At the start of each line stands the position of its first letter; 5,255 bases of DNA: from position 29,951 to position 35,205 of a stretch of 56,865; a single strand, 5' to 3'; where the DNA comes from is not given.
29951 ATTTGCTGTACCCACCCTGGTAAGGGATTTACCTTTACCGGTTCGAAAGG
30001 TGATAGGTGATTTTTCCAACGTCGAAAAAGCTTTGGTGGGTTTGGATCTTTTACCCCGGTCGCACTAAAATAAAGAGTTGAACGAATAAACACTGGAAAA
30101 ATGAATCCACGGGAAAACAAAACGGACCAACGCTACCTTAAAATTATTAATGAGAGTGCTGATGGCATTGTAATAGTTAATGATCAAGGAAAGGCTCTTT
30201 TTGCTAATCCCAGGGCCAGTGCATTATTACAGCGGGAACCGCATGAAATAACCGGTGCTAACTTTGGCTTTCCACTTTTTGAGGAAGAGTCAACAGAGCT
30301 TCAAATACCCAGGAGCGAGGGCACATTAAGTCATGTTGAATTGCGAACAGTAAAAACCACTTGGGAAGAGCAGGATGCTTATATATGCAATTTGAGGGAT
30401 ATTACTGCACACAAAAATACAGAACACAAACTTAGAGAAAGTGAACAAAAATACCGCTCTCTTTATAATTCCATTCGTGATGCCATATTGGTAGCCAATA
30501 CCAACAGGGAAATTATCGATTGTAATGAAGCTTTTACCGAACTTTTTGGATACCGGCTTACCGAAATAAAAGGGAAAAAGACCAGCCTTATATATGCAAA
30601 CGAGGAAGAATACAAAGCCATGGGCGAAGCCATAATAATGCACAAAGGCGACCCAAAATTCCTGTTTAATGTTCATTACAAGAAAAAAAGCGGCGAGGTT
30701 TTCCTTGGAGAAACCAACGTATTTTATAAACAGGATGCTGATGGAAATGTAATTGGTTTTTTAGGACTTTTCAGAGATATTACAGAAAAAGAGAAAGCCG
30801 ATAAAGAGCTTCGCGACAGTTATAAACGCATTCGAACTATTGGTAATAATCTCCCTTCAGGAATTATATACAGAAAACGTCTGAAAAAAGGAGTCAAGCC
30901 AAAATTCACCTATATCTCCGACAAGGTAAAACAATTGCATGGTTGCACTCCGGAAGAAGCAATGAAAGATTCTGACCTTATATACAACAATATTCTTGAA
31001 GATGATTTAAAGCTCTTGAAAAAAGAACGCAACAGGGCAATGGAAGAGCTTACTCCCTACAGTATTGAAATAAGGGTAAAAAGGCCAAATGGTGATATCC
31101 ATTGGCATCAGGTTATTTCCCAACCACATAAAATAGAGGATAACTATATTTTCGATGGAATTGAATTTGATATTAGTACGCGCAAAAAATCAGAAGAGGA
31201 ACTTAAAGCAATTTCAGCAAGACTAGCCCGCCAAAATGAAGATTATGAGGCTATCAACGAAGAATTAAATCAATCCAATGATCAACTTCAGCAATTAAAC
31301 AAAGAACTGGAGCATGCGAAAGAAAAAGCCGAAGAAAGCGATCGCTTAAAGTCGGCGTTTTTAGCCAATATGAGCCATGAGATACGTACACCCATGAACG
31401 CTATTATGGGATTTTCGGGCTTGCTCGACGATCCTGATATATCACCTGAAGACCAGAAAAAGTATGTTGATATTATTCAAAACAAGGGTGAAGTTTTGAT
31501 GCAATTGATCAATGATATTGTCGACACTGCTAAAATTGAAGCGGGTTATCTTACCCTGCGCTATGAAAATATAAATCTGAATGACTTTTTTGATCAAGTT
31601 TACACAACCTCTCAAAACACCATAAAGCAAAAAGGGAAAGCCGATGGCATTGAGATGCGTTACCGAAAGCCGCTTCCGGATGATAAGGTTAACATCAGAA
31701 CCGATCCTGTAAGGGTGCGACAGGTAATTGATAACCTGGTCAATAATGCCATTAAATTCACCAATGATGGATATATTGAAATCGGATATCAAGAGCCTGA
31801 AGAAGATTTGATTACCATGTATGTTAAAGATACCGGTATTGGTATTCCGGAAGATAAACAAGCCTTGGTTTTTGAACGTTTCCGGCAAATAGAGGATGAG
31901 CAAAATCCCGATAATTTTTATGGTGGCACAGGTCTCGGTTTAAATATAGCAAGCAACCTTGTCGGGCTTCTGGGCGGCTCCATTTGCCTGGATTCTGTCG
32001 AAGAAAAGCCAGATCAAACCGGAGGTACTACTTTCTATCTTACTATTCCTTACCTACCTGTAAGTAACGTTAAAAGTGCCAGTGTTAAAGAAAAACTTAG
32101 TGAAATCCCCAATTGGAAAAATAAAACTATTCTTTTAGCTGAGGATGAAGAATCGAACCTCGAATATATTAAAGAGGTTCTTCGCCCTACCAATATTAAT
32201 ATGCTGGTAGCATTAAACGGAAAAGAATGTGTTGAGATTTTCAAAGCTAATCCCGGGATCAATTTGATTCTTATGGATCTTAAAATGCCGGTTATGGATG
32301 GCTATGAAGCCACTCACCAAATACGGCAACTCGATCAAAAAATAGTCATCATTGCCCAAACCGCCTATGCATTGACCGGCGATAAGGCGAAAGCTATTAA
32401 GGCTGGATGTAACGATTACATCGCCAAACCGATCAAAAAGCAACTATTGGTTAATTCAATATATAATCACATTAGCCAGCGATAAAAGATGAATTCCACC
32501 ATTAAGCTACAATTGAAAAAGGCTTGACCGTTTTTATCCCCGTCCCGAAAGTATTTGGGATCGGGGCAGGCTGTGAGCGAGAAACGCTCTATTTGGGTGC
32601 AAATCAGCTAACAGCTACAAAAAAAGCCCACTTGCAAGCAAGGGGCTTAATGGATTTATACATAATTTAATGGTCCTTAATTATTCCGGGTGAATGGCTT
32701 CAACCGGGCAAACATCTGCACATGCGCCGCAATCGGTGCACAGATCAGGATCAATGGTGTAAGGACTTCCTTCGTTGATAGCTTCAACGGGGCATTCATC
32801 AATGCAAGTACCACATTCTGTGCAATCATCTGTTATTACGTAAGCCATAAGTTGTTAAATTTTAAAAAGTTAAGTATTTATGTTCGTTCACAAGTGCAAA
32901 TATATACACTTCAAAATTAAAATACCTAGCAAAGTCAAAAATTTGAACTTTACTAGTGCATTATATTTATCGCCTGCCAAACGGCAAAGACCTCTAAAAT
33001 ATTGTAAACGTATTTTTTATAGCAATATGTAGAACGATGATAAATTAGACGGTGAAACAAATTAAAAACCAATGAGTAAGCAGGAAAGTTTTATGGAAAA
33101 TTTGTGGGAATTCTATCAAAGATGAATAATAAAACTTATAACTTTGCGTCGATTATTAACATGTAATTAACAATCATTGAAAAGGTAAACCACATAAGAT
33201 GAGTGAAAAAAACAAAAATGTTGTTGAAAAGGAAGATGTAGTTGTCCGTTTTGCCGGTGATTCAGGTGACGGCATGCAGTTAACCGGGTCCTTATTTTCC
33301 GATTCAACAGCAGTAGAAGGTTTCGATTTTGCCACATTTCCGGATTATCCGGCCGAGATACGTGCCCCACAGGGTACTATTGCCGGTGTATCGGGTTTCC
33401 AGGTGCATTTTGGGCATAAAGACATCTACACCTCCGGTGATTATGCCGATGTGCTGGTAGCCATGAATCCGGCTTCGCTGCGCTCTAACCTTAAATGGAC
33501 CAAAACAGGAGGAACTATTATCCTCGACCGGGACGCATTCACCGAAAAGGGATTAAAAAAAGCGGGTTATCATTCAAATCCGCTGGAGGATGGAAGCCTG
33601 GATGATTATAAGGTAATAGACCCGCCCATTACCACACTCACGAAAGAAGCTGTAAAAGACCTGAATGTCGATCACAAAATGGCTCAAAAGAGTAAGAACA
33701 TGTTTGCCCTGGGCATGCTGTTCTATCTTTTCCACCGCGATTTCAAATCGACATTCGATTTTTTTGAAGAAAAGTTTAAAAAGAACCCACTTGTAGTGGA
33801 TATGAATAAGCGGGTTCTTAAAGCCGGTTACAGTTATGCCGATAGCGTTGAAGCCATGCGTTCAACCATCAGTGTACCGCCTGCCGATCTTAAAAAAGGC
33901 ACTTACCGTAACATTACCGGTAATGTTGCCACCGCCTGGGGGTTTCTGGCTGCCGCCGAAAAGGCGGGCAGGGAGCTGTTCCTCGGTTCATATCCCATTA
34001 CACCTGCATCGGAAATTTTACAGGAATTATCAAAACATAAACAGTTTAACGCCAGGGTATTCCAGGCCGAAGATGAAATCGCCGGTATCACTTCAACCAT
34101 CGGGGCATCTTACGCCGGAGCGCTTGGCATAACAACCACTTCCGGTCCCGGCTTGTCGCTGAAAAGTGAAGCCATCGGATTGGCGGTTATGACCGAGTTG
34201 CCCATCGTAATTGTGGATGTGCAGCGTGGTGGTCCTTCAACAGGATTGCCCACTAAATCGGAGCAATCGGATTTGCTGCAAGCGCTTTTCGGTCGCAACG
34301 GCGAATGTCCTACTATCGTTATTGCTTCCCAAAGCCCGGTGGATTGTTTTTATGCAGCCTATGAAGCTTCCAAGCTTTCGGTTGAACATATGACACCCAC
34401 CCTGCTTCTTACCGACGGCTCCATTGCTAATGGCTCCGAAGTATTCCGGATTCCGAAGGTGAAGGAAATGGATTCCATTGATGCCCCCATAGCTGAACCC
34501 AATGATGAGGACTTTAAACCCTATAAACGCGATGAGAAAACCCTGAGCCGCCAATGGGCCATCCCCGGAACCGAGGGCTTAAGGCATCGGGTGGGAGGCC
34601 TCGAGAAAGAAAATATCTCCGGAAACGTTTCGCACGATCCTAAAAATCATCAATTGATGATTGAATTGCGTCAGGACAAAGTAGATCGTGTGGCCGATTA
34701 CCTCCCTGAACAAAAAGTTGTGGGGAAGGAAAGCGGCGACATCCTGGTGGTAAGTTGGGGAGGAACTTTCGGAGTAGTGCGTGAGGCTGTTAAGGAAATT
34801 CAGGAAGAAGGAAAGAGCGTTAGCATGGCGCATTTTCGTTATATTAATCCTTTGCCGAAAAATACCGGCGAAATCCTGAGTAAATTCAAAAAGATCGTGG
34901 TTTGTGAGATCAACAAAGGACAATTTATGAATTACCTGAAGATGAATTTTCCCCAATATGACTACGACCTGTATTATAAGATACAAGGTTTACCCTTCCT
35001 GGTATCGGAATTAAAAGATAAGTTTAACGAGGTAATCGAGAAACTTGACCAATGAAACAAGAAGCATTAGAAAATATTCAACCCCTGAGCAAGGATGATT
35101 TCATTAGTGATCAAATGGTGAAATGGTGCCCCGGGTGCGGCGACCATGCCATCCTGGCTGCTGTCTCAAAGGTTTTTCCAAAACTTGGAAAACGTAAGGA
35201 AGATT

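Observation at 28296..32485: kaiC-kaiB-PAS hybrid histidine kinase operon without kaiA in a Bacteroidota-like genome, with phospho-sites and catalytic residues intact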

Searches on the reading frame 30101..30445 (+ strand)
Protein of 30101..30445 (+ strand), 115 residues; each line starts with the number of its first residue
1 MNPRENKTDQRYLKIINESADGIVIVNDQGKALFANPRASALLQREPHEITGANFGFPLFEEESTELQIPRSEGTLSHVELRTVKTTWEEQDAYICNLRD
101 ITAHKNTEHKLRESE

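Call 73: search_protein_families(library=pfam, proteins=[window:30101-30445:+], max_evalue=0.01)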
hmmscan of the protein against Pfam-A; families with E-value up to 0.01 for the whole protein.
window:30101-30445:+ (115 aa): 5 families
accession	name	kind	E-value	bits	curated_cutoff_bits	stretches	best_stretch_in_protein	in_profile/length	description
PF00989.32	PAS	-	1.6e-08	35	22.6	1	11-65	2-56/113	PAS fold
PF13426.13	PAS_9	-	5.5e-07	30.3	27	1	21-102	2-102/103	PAS domain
PF13188.13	PAS_8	-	3.2e-05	24.1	21.8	1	10-62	1-49/65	PAS domain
PF08448.16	PAS_4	-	0.00076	20.1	23.1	1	17-62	2-46/110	PAS fold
PF24820.1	Diguanyl_cycl_sensor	-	0.0074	16.7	28.1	0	16-54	2-40/109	Diguanylate cyclase-like sensor domain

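Call 80: search_protein_representatives(protein=window:30101-30445:+)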
Query: 115 residues. Proteins with E-value up to 0.001 (for the whole library): 8772; up to 1e-10: 2108; up to 1e-30: 8. The best 150 are listed.
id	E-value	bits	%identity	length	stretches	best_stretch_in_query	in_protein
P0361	1.6e-69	246.9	100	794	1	1-115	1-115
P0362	1.2e-41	157.3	31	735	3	9-114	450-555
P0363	4.2e-38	145.8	34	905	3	7-111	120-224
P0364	2.3e-34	133.8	36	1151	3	14-115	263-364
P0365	7.1e-33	129.0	40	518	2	9-113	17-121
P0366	3.7e-32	126.7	39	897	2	11-113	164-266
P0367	5.7e-32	126.1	35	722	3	14-114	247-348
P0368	1.1e-31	125.3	37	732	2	12-108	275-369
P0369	5.3e-30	119.8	35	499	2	8-114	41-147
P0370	8.4e-27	109.5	35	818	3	8-115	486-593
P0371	1.1e-26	109.1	34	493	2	6-108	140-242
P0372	1.2e-26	109.0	39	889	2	9-115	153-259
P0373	7.7e-26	106.4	29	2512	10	7-109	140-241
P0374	1.5e-25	105.5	31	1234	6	7-113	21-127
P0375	3.7e-25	104.2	46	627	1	9-112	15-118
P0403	2.9e-22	94.9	29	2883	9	8-70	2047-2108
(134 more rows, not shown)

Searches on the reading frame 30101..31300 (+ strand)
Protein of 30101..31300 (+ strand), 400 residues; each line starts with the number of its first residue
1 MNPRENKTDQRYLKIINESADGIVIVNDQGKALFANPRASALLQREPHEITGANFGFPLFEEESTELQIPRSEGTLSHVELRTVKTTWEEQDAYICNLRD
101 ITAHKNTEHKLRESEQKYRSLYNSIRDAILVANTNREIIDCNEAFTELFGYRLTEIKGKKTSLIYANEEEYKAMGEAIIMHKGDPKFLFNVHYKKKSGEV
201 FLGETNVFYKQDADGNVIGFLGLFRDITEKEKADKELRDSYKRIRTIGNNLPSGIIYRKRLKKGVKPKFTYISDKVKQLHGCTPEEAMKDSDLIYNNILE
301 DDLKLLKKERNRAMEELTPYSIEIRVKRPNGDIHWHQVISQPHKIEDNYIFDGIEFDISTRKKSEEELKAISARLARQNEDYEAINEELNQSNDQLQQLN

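Call 41: find_homologous_proteins(query=window:30101-31300:+, max_evalue=1e-10)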
Query window:30101-31300:+ (400 aa): 155 proteins with E <= 1e-10 among 3670 candidates; the best 120 are listed.
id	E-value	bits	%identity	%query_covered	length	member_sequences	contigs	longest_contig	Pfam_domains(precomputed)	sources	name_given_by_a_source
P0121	3.4e-59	219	42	70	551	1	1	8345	PF08447.19,PF13426.14,PF13188.14,PF12860.14,PF24820.2,PF08448.17,PF00989.32,PF00072.31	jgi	jgi:PAS domain S-box-containing protein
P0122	8.1e-54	201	39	66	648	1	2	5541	PF08447.19,PF13426.14,PF13188.14,PF12860.14,PF08448.17,PF00989.32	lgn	-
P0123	3.5e-52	196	39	58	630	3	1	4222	PF08447.19,PF13426.14,PF13188.14,PF12860.14,PF08448.17,PF00989.32,PF07536.21,PF00072.31,PF07568.19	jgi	jgi:PAS domain S-box-containing protein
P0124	2.4e-50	190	40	58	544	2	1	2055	PF08447.19,PF13426.14,PF13188.14,PF12860.14,PF08448.17,PF02518.32,PF00512.32,PF00989.32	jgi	jgi:PAS domain S-box-containing protein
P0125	1.3e-48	184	45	40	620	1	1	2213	PF08447.19,PF13426.14,PF13188.14,PF12860.14,PF24820.2,PF08448.17,PF02518.32,PF00512.32,PF00989.32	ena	-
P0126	5.5e-46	175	57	35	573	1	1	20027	PF08447.19,PF13426.14,PF13188.14,PF08448.17,PF02518.32,PF00512.32,PF00989.32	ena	-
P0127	2.0e-45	173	37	70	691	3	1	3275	PF08447.19,PF13426.14,PF13188.14,PF12860.14,PF08448.17,PF00989.32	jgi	jgi:PAS domain S-box-containing protein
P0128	5.1e-45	172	46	48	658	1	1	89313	PF08447.19,PF13426.14,PF13188.14,PF20969.3,PF08448.17,PF02518.32,PF00512.32,PF00989.32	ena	-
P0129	5.3e-45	172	47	43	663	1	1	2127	PF08447.19,PF13426.14,PF13188.14,PF12860.14,PF13487.13,PF01966.29,PF08448.17,PF00989.32,PF00990.27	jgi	jgi:diguanylate cyclase (GGDEF)-like protein/PAS domain S-box-containing protein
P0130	8.9e-45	171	58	36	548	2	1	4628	PF08447.19,PF13426.14,PF13188.14,PF08448.17,PF02518.32,PF00512.32,PF00989.32,PF00072.31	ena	-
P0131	7.2e-44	168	59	31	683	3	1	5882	PF08447.19,PF13426.14,PF13188.14,PF08448.17,PF02518.32,PF00512.32,PF00989.32,PF00072.31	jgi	jgi:PAS domain S-box-containing protein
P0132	1.5e-43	167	57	33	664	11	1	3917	PF08447.19,PF13426.14,PF13188.14,PF12860.14,PF08448.17,PF00989.32,PF00072.31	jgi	jgi:PAS domain S-box-containing protein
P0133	1.1e-42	164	55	37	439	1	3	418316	PF08447.19,PF13426.14,PF13188.14,PF12860.14,PF08448.17,PF00989.32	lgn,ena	-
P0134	1.9e-42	164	39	59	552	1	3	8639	PF08447.19,PF13426.14,PF13188.14,PF12860.14,PF13581.13,PF08448.17,PF02518.32,PF00989.32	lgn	-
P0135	4.7e-41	159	58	32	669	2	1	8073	PF08447.19,PF13426.14,PF13188.14,PF08448.17,PF02518.32,PF00512.32,PF00989.32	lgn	-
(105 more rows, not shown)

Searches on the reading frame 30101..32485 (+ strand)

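Call 3: search_protein_families(library=pfam, proteins=[window:30101-32485:+], max_evalue=0.01)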
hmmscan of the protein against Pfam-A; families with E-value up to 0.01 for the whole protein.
window:30101-32485:+ (794 aa): 11 families
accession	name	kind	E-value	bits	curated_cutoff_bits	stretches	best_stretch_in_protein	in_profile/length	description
PF13426.13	PAS_9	-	1e-26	93.6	27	2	127-229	2-103/103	PAS domain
PF02518.31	HATPase_c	-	1.5e-23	83.8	26.4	1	535-651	2-109/111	Histidine kinase-, DNA gyrase B-, and HSP90-like ATPase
PF00072.30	Response_reg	-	2.7e-23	82.7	30.2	1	677-787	1-110/111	Response regulator receiver domain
PF00989.32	PAS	-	3.2e-23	82.3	22.6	2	117-227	2-113/113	PAS fold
PF00512.31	HisKA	-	2.6e-20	72.7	26.9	1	417-482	2-66/66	His Kinase A (phospho-acceptor) domain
PF08447.18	PAS_3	-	5.8e-19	68.6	25.6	2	270-346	2-78/89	PAS fold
PF13188.13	PAS_8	-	6.3e-19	67.6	21.8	2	116-161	1-43/65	PAS domain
PF08448.16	PAS_4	-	1.1e-15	58.3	23.1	1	123-231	2-109/110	PAS fold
PF24820.1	Diguanyl_cycl_sensor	-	0.00027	21.3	28.1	0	16-54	2-40/109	Diguanylate cyclase-like sensor domain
PF12860.13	PAS_7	-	0.0029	18.2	27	0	123-233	2-113/115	PAS fold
PF13589.12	HATPase_c_3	-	0.0042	17.6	25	0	540-621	4-84/137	Histidine kinase-, DNA gyrase B-, and HSP90-like ATPase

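Call 4: search_protein_families(library=ncbifam, proteins=[window:30101-32485:+], max_evalue=0.01)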
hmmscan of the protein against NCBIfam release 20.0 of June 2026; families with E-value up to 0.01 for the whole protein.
window:30101-32485:+ (794 aa): 160 families (the best 25 are shown)
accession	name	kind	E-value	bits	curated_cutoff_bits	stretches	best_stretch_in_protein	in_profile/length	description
TIGR02956.1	TMAO_torS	equivalog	5.4e-84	283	676.5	1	363-791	406-820/967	TMAO reductase system sensor histidine kinase/response regulator TorS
NF041947.1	LuxQ_Vibrio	equivalog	6e-80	269.2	1200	1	398-789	453-837/843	quorum-sensing autoinducer 2 sensor kinase/phosphatase LuxQ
NF008318.0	PRK11107.1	equivalog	2.2e-78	264.3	890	2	388-651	264-518/920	two-component sensor histidine kinase BarA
NF008302.0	PRK11091.1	equivalog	5.8e-75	253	838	2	405-790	271-642/779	aerobic respiration two-component sensor histidine kinase ArcB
NF038297.2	hybrid_HK_HrmK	equivalog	2.1e-74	251.3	725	1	364-786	183-603/607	hybrid histidine kinase/response regulator HrmK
NF011874.0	PRK15347.1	equivalog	2.2e-69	234.5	852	2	378-651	359-614/921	two component system sensor kinase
NF047874.1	MASE3_PAS_HK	subfamily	1.1e-63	216.1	560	2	229-664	252-637/655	MASE3 domain-containing sensor histidine kinase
NF045901.1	HisKinLetSLeg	equivalog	8.3e-60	202.8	1650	2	379-636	255-508/906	two-component system sensor histidine kinase LetS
NF046044.1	PnpS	equivalog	2.8e-58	197.8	400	2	413-650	166-390/390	two-component system histidine kinase PnpS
NF008099.0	PRK10841.1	equivalog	1.8e-56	191.5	920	2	400-701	453-733/949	two-component system sensor histidine kinase RcsC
NF047465.1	hybrid_HK_LvrA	exception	3.5e-53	180.8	1200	1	345-790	126-583/819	hybrid histidine kinase/response regulator LvrA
NF008543.0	PRK11466.1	equivalog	2.4e-52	177.9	982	1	370-787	397-794/914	TMAO reductase system sensor histidine kinase/response regulator TorS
NF033092.0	HK_WalK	equivalog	1.4e-51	175.8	725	2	411-651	366-594/594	cell wall metabolism sensor histidine kinase WalK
NF007420.1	PRK09959.1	equivalog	3.6e-43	147.4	1995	1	397-784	692-1067/1197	acid-sensing system histidine kinase EvgS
NF041832.1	near_NosP_CTERM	subfamily_domain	4.8e-43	147.6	400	1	413-781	3-360/370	NahK/ErcS family hybrid sensor histidine kinase/response regulator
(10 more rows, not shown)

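Call 46: search_protein_families(library=pfam, alignment_id=A3, max_evalue=0.00001)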
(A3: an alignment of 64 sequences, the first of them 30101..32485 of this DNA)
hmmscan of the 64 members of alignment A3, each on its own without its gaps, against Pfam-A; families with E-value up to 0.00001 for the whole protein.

A. member 1, window:30101-32485:+ (794 aa): 8 families
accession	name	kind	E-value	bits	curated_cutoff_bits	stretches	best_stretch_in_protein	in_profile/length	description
PF13426.13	PAS_9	-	1e-26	93.6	27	1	127-229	2-103/103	PAS domain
PF02518.31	HATPase_c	-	1.5e-23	83.8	26.4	1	535-651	2-109/111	Histidine kinase-, DNA gyrase B-, and HSP90-like ATPase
PF00072.30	Response_reg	-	2.7e-23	82.7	30.2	1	677-787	1-110/111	Response regulator receiver domain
PF00989.32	PAS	-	3.2e-23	82.3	22.6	1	117-227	2-113/113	PAS fold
PF00512.31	HisKA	-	2.6e-20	72.7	26.9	1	417-482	2-66/66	His Kinase A (phospho-acceptor) domain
PF08447.18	PAS_3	-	5.8e-19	68.6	25.6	1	270-346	2-78/89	PAS fold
PF13188.13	PAS_8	-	6.3e-19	67.6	21.8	1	116-161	1-43/65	PAS domain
PF08448.16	PAS_4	-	1.1e-15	58.3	23.1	1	123-231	2-109/110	PAS fold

B. families by the number of members that match (of 64 scanned): 29 families (the first 25 are shown)
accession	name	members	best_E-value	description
PF13426.13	PAS_9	55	3.4e-55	PAS domain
PF00989.32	PAS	55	1.6e-54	PAS fold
PF08448.16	PAS_4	52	9.8e-48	PAS fold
PF02518.31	HATPase_c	42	2.2e-33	Histidine kinase-, DNA gyrase B-, and HSP90-like ATPase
PF00512.31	HisKA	31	4.8e-22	His Kinase A (phospho-acceptor) domain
PF13188.13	PAS_8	29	5.2e-42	PAS domain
PF00072.30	Response_reg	23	7e-27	Response regulator receiver domain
PF24820.1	Diguanyl_cycl_sensor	22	6.7e-12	Diguanylate cyclase-like sensor domain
PF08447.18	PAS_3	13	2.9e-44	PAS fold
PF12860.13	PAS_7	12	3.1e-13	PAS fold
PF07730.19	HisKA_3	11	4.2e-15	Histidine kinase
PF00158.32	Sigma54_activat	5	1e-71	Sigma-54 interaction domain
PF25601.1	AAA_lid_14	5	4.8e-27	AAA+ ATPase lid domain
PF14532.12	Sigma54_activ_2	5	1.5e-19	Sigma-54 interaction domain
PF07728.20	AAA_5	5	1.7e-08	AAA domain (dynein-related subfamily)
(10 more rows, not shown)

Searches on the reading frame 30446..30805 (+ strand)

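Call 73: search_protein_families(library=pfam, proteins=[window:30446-30805:+], max_evalue=0.01)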
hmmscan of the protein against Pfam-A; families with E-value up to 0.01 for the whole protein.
window:30446-30805:+ (120 aa): 6 families
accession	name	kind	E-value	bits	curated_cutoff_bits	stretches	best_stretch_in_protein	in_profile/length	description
PF13426.13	PAS_9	-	9.2e-17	61.7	27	1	12-114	2-103/103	PAS domain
PF00989.32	PAS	-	1.5e-14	54.4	22.6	1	2-112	2-113/113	PAS fold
PF08448.16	PAS_4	-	4.8e-11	43.3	23.1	1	8-116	2-109/110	PAS fold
PF13188.13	PAS_8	-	2.5e-10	40.3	21.8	1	1-47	1-44/65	PAS domain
PF08447.18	PAS_3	-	9e-06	26.3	25.6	1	23-107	1-87/89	PAS fold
PF12860.13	PAS_7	-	0.0037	17.8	27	0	8-119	2-114/115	PAS fold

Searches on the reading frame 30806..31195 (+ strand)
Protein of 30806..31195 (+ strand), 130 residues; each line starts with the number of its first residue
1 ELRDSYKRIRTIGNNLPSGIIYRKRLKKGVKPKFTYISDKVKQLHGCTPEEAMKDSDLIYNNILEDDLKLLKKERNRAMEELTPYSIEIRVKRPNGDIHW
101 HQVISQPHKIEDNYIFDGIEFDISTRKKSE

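Call 73: search_protein_families(library=pfam, proteins=[window:30806-31195:+], max_evalue=0.01)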
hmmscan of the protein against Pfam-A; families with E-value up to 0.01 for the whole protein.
window:30806-31195:+ (130 aa): 2 families
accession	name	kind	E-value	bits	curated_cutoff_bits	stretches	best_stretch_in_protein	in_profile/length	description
PF08447.18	PAS_3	-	1e-12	48.5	25.6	1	35-112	2-79/89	PAS fold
PF13426.13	PAS_9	-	0.0041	17.8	27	1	34-124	13-102/103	PAS domain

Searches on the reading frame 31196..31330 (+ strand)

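Call 73: search_protein_families(library=pfam, proteins=[window:31196-31330:+], max_evalue=0.01)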
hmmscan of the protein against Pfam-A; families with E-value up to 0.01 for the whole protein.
window:31196-31330:+ (45 aa): 2 families
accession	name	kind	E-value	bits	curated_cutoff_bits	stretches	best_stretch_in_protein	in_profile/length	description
PF06009.19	Laminin_II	-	0.0011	19.4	33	1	2-44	18-60/138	Laminin Domain II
PF19962.4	EAD9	-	0.0097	16.1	25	0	4-39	9-46/62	Effector-associated domain 9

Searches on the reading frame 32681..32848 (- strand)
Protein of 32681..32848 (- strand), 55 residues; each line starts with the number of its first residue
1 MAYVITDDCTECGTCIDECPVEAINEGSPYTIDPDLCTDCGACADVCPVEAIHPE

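Call 38: search_protein_families(library=pfam, proteins=[window:32681-32848:-], max_evalue=0.0001)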
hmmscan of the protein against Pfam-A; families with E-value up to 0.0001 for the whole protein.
window:32681-32848:- (55 aa): 13 families
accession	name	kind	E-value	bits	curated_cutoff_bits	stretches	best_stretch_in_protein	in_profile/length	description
PF00037.32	Fer4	-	2.6e-18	65.4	21.1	2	30-52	1-23/24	4Fe-4S binding domain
PF13237.11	Fer4_10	-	2.2e-12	47.2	25.5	2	3-48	3-53/53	4Fe-4S dicluster domain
PF12837.12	Fer4_6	-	2.4e-12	46.6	25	1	31-52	3-24/24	4Fe-4S binding domain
PF12838.12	Fer4_7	-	2.8e-11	44.1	27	1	9-51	2-52/52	4Fe-4S dicluster domain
PF13187.11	Fer4_9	-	3.7e-11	43.3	27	1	8-52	1-52/52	4Fe-4S dicluster domain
PF12797.12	Fer4_2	-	4.3e-11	42.4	24.5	1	31-49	4-22/22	4Fe-4S binding domain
PF13484.11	Fer4_16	-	2.4e-10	41.5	30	1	9-33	2-25/66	4Fe-4S double cluster binding domain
PF25160.1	LdpA_Fe-S-bd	-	2.1e-09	37.5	27.6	1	19-53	13-44/49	LdpA Fe-S cluster-binding domain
PF12800.12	Fer4_4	-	3.1e-09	36.8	24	0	34-49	1-16/17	4Fe-4S binding domain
PF14697.11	Fer4_21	-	1.4e-08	35.1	35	1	2-52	1-57/59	4Fe-4S dicluster domain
PF12798.12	Fer4_3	-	5.8e-08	33.4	27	0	37-51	1-15/15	4Fe-4S binding domain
PF13183.11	Fer4_8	-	4.2e-07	30.8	27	0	34-50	51-67/68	4Fe-4S dicluster domain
PF13534.11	Fer4_17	-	7.8e-06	26.8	22.2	0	9-31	2-24/61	4Fe-4S dicluster domain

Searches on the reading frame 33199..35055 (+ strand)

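Call 3: search_protein_families(library=pfam, proteins=[window:33199-35055:+], max_evalue=0.01)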
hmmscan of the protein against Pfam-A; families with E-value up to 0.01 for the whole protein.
window:33199-35055:+ (618 aa): 4 families
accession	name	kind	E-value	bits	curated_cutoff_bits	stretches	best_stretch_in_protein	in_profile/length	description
PF01855.24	POR_N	-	7.4e-51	173.6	27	1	261-472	10-220/231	Pyruvate flavodoxin/ferredoxin oxidoreductase, thiamine diP-bdg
PF01558.24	POR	-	1.2e-25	91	27.4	1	23-211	2-172/173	Pyruvate ferredoxin/flavodoxin oxidoreductase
PF17147.9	PFOR_II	-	6.3e-07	30.1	27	1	514-587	2-81/102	Pyruvate:ferredoxin oxidoreductase core domain II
PF02780.25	Transketolase_C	-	3.5e-05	24.2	25.9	1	510-570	7-68/124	Transketolase, C-terminal domain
